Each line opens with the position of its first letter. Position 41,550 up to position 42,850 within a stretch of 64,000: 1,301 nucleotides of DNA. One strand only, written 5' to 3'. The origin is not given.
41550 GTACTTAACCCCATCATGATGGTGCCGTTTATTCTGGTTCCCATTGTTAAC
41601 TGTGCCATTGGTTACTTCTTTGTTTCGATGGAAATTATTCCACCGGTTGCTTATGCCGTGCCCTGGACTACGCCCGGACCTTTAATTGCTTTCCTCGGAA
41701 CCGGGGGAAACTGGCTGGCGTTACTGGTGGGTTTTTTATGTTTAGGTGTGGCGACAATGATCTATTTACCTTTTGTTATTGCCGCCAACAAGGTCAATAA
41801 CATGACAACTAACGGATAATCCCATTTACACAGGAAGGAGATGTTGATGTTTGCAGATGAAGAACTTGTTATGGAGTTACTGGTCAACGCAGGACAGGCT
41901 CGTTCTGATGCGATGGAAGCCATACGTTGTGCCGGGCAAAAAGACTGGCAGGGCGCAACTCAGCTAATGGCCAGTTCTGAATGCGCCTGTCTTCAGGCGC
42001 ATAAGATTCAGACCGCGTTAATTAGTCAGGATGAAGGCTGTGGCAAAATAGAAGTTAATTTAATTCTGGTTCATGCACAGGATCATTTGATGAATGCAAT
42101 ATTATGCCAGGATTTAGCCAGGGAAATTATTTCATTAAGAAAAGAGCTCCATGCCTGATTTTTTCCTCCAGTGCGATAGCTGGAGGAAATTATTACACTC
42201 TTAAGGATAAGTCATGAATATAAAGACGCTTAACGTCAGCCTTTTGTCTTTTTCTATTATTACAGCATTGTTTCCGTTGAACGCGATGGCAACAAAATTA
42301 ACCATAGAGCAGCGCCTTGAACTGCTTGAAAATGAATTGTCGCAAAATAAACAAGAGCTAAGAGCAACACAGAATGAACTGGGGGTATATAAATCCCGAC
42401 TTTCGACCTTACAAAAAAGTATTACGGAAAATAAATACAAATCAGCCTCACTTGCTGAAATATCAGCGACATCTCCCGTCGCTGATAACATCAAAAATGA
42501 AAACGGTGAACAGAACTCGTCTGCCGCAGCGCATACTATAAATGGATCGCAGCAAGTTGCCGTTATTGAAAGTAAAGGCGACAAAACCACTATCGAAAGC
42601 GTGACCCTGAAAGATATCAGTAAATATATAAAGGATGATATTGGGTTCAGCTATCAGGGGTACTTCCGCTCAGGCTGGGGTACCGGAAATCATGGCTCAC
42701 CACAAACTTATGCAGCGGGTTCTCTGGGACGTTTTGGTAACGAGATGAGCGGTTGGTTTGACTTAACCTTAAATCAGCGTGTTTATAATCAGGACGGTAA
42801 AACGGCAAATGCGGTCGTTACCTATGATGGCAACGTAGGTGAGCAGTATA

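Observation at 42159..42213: Stable hairpin between the EIIA and porin genes inside the operon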

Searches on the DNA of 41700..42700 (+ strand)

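Call 9: search_dna_similar(query=window:41700-42700:+, collection=ecoli_genomes, mode=distant, max_rows=20, rows=spread)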
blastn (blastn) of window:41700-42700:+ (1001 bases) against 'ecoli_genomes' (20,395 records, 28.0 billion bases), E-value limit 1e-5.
Records with a match: 2523; places in all: 2534; records where one place covers at least 80% of the query: 2498.
Genomes with a match: 2521 of 5426; with a place that covers at least 80% of the query: 2496. Places per genome that has any: lowest 1, median 1, highest 3. On chromosomes: 2529 places; on plasmids: 5.
Best place of each record, by identity: >=99% 1; 95-99% 2513; 90-95% 8; 60-80% 1.
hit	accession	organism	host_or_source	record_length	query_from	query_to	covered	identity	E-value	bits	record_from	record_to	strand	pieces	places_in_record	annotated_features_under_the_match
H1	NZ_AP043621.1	Escherichia coli strain AST215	Homo sapiens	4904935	1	1001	100%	99.8%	0e+0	1797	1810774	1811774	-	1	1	carbohydrate porin | PTS lactose/cellobiose transporter subunit IIA | PTS sugar transporter subunit IIC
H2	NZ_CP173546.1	Escherichia coli strain 98205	Homo sapiens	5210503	1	1001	100%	98.7%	0e+0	1747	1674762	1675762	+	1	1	carbohydrate porin | PTS lactose/cellobiose transporter subunit IIA | PTS sugar transporter subunit IIC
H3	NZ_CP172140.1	Escherichia coli strain GF130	chicken meat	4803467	1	1001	100%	98.6%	0e+0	1743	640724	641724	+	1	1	carbohydrate porin | PTS lactose/cellobiose transporter subunit IIA | PTS sugar transporter subunit IIC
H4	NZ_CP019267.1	Escherichia coli strain 13C1079T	chicken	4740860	1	1001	100%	96.7%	0e+0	1657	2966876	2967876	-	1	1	carbohydrate porin | PTS lactose/cellobiose transporter subunit IIA | PTS sugar transporter subunit IIC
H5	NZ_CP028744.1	Escherichia coli strain A31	Rattus fuscipes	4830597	1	1001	100%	96.7%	0e+0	1657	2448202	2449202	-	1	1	carbohydrate porin | PTS lactose/cellobiose transporter subunit IIA | PTS sugar transporter subunit IIC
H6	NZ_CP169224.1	Escherichia coli strain EC052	poultry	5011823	1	1001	100%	96.7%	0e+0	1657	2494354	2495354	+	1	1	carbohydrate porin | PTS lactose/cellobiose transporter subunit IIA | PTS sugar transporter subunit IIC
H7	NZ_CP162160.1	Escherichia coli strain STS73-1-E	Rocket salad, import product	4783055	1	1001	100%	96.7%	0e+0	1657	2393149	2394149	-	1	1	carbohydrate porin | PTS lactose/cellobiose transporter subunit IIA | PTS sugar transporter subunit IIC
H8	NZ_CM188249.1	Escherichia coli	chicken farms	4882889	1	1001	100%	96.7%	0e+0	1657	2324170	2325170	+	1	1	carbohydrate porin | PTS lactose/cellobiose transporter subunit IIA | PTS sugar transporter subunit IIC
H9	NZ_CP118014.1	Escherichia coli strain B-766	Homo sapiens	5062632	1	1001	100%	96.6%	0e+0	1653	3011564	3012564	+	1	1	carbohydrate porin | PTS lactose/cellobiose transporter subunit IIA | PTS sugar transporter subunit IIC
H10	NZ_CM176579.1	Escherichia coli strain fS25a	Homo sapiens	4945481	1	1001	100%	96.6%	0e+0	1653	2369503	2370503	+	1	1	carbohydrate porin | PTS lactose/cellobiose transporter subunit IIA | PTS sugar transporter subunit IIC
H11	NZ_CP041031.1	Escherichia coli strain PT109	Canis lupus familiaris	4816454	1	1001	100%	96.5%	0e+0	1648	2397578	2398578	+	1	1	carbohydrate porin | PTS lactose/cellobiose transporter subunit IIA | PTS sugar transporter subunit IIC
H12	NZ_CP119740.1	Escherichia coli strain E94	bovine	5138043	1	1001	100%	96.5%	0e+0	1648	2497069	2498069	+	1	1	carbohydrate porin | PTS lactose/cellobiose transporter subunit IIA | PTS sugar transporter subunit IIC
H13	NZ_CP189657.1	Escherichia coli strain 602687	Homo sapiens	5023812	1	1001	100%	96.5%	0e+0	1648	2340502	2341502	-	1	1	carbohydrate porin | PTS lactose/cellobiose transporter subunit IIA | PTS sugar transporter subunit IIC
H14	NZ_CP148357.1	Escherichia coli strain Z1323HEC0393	Homo sapiens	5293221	1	1001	100%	96.5%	0e+0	1648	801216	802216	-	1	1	carbohydrate porin | PTS lactose/cellobiose transporter subunit IIA | PTS sugar transporter subunit IIC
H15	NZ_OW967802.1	Escherichia coli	Homo sapiens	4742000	1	1001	100%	96.5%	0e+0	1648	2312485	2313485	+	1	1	carbohydrate porin | PTS lactose/cellobiose transporter subunit IIA | PTS sugar transporter subunit IIC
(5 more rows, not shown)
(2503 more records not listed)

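Call 11: get_annotated_region(hit=H4, flank=4500)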
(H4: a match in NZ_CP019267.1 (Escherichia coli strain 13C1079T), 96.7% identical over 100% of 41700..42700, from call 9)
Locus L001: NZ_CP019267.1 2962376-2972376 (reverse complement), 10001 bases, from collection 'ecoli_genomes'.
description: Escherichia coli strain 13C1079T chromosome, complete genome
organism: Escherichia coli strain 13C1079T (NCBI taxid 562)
replicon: chromosome; assembly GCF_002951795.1
host: chicken; source: stool; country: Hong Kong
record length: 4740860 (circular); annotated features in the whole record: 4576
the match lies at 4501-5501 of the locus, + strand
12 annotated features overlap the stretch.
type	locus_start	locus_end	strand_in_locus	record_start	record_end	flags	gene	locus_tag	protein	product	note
CDS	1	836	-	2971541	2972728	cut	ydeE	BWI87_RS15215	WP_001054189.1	efflux MFS transporter YdeE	-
CDS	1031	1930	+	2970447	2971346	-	eamA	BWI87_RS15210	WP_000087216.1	O-acetylserine/cysteine exporter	-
CDS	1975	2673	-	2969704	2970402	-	-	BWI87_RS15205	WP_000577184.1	GntR family transcriptional regulator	-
CDS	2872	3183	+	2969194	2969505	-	-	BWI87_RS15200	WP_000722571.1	PTS sugar transporter subunit IIB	-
CDS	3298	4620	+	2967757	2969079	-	-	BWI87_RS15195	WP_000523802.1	PTS sugar transporter subunit IIC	-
CDS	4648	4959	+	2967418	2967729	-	-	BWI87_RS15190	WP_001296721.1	PTS lactose/cellobiose transporter subunit IIA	-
CDS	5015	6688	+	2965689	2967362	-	-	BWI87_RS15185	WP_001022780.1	carbohydrate porin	-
CDS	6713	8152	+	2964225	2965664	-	-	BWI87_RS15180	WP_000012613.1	6-phospho-beta-glucosidase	-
CDS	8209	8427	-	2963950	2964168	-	marB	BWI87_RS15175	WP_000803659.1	multiple antibiotic resistance protein MarB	-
CDS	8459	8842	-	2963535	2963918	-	marA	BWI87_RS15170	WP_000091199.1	MDR efflux pump AcrAB transcriptional activator MarA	-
CDS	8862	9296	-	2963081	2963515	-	marR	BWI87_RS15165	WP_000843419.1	multiple antibiotic resistance transcriptional regulator MarR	-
CDS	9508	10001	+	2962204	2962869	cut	marC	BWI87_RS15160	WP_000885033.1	NAAT family transporter MarC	-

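Call 12: get_annotated_region(hit=H1, flank=4500)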
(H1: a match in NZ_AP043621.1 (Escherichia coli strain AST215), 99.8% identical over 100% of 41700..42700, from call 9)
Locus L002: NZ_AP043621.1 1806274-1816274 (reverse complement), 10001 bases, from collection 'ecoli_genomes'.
description: Escherichia coli strain AST215 chromosome, complete genome
organism: Escherichia coli strain AST215 (NCBI taxid 562)
replicon: chromosome; assembly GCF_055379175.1
host: Homo sapiens; source: -; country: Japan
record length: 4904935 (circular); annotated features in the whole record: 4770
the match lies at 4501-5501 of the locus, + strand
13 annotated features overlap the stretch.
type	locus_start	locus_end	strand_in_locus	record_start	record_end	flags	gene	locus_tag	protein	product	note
CDS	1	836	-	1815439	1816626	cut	ydeE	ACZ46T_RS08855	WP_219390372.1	efflux MFS transporter YdeE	-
CDS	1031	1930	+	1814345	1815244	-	eamA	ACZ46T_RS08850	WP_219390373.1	O-acetylserine/cysteine exporter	-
CDS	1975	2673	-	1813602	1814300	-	-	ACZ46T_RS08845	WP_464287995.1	GntR family transcriptional regulator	-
CDS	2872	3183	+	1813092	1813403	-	-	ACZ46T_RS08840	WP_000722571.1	PTS sugar transporter subunit IIB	-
CDS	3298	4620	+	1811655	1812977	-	-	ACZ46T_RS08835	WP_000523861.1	PTS sugar transporter subunit IIC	-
CDS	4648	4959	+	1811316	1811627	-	-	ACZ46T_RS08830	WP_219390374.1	PTS lactose/cellobiose transporter subunit IIA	-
CDS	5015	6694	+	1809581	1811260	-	-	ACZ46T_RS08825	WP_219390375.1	carbohydrate porin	-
CDS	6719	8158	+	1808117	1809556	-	-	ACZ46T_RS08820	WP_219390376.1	6-phospho-beta-glucosidase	-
CDS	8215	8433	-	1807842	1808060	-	marB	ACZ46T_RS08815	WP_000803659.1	multiple antibiotic resistance protein MarB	-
CDS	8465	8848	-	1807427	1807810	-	marA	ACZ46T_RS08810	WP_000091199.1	MDR efflux pump AcrAB transcriptional activator MarA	-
CDS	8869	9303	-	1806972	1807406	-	marR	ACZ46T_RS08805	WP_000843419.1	multiple antibiotic resistance transcriptional regulator MarR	-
CDS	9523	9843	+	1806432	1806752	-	-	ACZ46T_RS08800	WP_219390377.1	type II toxin-antitoxin system RelE/ParE family toxin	-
CDS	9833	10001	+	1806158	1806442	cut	-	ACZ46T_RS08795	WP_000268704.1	helix-turn-helix domain-containing protein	-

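Call 29: search_rna_families(source=window, start=42100, end=42300, threshold=evalue, max_evalue=10)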
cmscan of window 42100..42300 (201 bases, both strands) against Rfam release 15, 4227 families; matches with E-value up to 10: 8.
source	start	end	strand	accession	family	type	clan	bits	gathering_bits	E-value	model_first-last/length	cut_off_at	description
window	42207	42245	+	RF00323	snoR79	Gene; snRNA; snoRNA; CD-box;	-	14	80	3.4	1-65/65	no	Small nucleolar RNA R79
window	42150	42185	-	RF01100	PK-BYV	Cis-reg;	-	13.8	50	1.6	1-40/40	no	3'-terminal pseudoknot in BYV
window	42152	42201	-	RF03640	mir-3747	Gene; miRNA;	-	13.7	63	4.4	1-67/67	no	mir-3747 microRNA precursor family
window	42153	42197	+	RF03640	mir-3747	Gene; miRNA;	-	13.5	63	5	1-67/67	no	mir-3747 microRNA precursor family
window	42161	42189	-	RF00236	ctRNA_pGA1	Gene; antisense;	-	12.9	45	3.2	3-30/79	no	ctRNA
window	42152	42194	+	RF02399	NsiR1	Gene; sRNA;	-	12.5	39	4.4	1-60/60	no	Nitrogen stress-induced RNA 1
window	42154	42183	+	RF02219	ZNRD1-AS1_2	Gene; lncRNA;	-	10.7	60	2.3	1-76/76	no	ZNRD1 antisense RNA 1 conserved region 2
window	42219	42300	-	RF02778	FdoG1_thermometer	Cis-reg; thermoregulator;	-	8.8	50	5.2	104-193/193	5'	FdoG-1 5' UTR thermometer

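Call 30: search_rna_families(source=L012, start=3780, end=4000, threshold=evalue, max_evalue=10)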
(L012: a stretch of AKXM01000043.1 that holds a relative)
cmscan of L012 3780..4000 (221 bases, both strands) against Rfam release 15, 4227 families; matches with E-value up to 10: 16.
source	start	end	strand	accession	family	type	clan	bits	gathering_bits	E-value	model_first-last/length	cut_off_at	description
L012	3867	3896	-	RF03138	S16-Flavobacteria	Cis-reg; leader;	-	20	35.7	7.7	1-35/35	no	S16-Flavobacteria ribosomal protein leader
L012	3869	3917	-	RF02021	mir-3179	Gene; miRNA;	-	19.4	90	0.22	18-67/84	no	mir-3179 microRNA precursor family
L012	3877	3909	-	RF03370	mir-2566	Gene; miRNA;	-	18.9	86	0.41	1-83/83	no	mir-2566 microRNA precursor family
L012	3881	3950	+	RF02330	TtnuHACA23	Gene; snRNA; snoRNA; HACA-box;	-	16.9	100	4.4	1-135/135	no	Tetrahymena snoRNA TtnuHACA23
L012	3858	3925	-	RF03381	mir-2796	Gene; miRNA;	-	16.6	72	0.34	1-77/77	no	mir-2796 microRNA precursor family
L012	3862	3921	-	RF03223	mir-2209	Gene; miRNA;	-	16.6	70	0.63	1-63/63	no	mir-2209 microRNA precursor family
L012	3807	3905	-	RF03113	Poribacteria-1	Gene; sRNA;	-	15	74.2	2.2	1-107/107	no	Poribacteria-1 RNA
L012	3878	3983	-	RF02453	ncr952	Gene; sRNA;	-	14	100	0.56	1-143/143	no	Bacillus sRNA ncr952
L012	3876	3905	-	RF03059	raiA-hairpin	Gene; sRNA;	-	13.9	43.7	3.4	13-39/48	no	raiA-hairpin RNA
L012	3869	3917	-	RF04262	MIR1319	Gene; miRNA;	-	13.5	116.6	9.2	36-86/119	no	MIR1319 microRNA precursor family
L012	3846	3927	-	RF00079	OmrA-B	Gene; sRNA;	-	13.2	40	4.8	1-87/87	no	OmrA-B family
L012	3879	3907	-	RF00244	mir-26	Gene; miRNA;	-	13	57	2.9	1-81/81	no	mir-26 microRNA precursor family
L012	3935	3978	-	RF01647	ceN61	Gene; snRNA; snoRNA; CD-box;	-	12.7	60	5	1-72/72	no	Caenorhabditis snoRNA ceN61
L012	3802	3941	-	RF02374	YenS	Gene; sRNA;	-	11.3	80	3.1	1-169/169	no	Yersinia YenS sRNA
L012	3878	3909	-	RF02405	P34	Gene; sRNA;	-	9.8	44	2.2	368-399/399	no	Pseudomonas sRNA P34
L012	3881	3938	-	RF01395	isrL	Gene; sRNA;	-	7.5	35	5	279-339/345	no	isrL Hfq binding RNA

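Call 43: build_rna_model(alignment_id=A2, structure=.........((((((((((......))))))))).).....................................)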
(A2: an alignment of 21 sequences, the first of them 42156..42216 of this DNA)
Model R1 built from alignment A2 (21 sequences, 73 columns); structure: as given.
model positions 62; base pairs 10; branch points 0; effective number of sequences 21; information 0.902 bits per position. Calibrated on 0.2 Mb of random sequence (short: E-values are rough).
structure used (alignment columns):
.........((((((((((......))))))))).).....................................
